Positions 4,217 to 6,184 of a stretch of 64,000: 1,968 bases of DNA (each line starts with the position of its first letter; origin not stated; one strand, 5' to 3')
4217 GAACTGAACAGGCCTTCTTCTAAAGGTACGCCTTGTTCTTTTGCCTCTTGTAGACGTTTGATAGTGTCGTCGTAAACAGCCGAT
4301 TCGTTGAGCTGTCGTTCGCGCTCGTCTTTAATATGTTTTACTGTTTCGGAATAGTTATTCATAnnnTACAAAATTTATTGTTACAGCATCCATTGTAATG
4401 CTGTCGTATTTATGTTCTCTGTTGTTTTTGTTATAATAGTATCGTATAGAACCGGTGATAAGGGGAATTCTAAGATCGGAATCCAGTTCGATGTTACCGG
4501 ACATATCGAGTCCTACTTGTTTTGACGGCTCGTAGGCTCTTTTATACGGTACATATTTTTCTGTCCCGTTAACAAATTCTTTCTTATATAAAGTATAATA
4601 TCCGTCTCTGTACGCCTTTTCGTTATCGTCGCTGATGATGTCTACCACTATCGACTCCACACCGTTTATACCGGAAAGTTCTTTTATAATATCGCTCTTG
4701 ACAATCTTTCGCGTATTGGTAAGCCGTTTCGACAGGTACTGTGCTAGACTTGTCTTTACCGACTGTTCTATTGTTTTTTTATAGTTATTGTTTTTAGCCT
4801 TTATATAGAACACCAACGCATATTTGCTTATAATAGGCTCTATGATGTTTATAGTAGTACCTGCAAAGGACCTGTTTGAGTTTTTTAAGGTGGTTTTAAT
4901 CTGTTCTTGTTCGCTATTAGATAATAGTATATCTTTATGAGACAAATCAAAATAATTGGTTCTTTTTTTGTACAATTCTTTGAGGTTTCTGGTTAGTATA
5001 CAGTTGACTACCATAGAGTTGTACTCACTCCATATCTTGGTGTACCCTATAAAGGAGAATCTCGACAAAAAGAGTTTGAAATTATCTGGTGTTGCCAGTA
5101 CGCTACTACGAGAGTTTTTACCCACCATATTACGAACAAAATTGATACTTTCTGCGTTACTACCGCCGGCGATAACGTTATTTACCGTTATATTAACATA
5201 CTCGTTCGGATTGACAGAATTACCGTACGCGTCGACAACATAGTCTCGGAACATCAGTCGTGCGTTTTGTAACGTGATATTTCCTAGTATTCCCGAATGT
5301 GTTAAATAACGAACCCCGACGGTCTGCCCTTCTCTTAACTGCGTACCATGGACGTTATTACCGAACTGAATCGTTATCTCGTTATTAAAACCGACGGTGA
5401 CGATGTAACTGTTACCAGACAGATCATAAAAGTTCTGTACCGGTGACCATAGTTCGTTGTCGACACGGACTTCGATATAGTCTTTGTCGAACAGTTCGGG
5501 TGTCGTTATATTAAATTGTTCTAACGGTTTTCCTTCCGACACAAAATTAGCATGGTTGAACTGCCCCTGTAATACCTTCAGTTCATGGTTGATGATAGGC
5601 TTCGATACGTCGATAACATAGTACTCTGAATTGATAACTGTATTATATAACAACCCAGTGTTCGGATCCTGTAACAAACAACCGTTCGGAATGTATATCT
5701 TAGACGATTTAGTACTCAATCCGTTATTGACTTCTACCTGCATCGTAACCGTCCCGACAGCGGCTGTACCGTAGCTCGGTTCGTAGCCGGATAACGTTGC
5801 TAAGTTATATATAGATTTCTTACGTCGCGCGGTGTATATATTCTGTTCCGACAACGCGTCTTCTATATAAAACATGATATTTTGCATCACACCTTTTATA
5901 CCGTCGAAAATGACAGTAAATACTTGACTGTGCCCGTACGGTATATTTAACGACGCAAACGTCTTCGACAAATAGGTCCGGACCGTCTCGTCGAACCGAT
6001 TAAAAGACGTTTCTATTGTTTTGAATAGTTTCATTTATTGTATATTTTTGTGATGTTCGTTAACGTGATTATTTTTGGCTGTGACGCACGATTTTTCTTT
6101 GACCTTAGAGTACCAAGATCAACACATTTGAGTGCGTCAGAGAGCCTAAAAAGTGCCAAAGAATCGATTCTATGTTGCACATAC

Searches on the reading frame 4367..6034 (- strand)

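Call 10: search_protein_families(library=phrogs, proteins=[window:4367-6034:-], max_evalue=0.001)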
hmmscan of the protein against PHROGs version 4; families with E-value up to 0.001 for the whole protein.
window:4367-6034:- (556 aa): 2 families
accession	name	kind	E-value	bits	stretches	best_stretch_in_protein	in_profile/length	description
phrog_219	-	tail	1.7e-27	97.2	1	10-440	10-431/598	baseplate wedge subunit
phrog_1369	-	tail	7.6e-11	42.4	1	36-354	28-333/489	baseplate protein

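Call 11: search_protein_families(library=pfam, proteins=[window:4367-6034:-], max_evalue=0.01)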
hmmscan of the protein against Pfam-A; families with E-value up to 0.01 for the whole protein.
window:4367-6034:- (556 aa): 1 family
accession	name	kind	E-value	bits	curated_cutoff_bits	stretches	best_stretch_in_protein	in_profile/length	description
PF04865.19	Baseplate_J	-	0.0018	18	21.1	0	372-450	176-253/255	Baseplate J-like protein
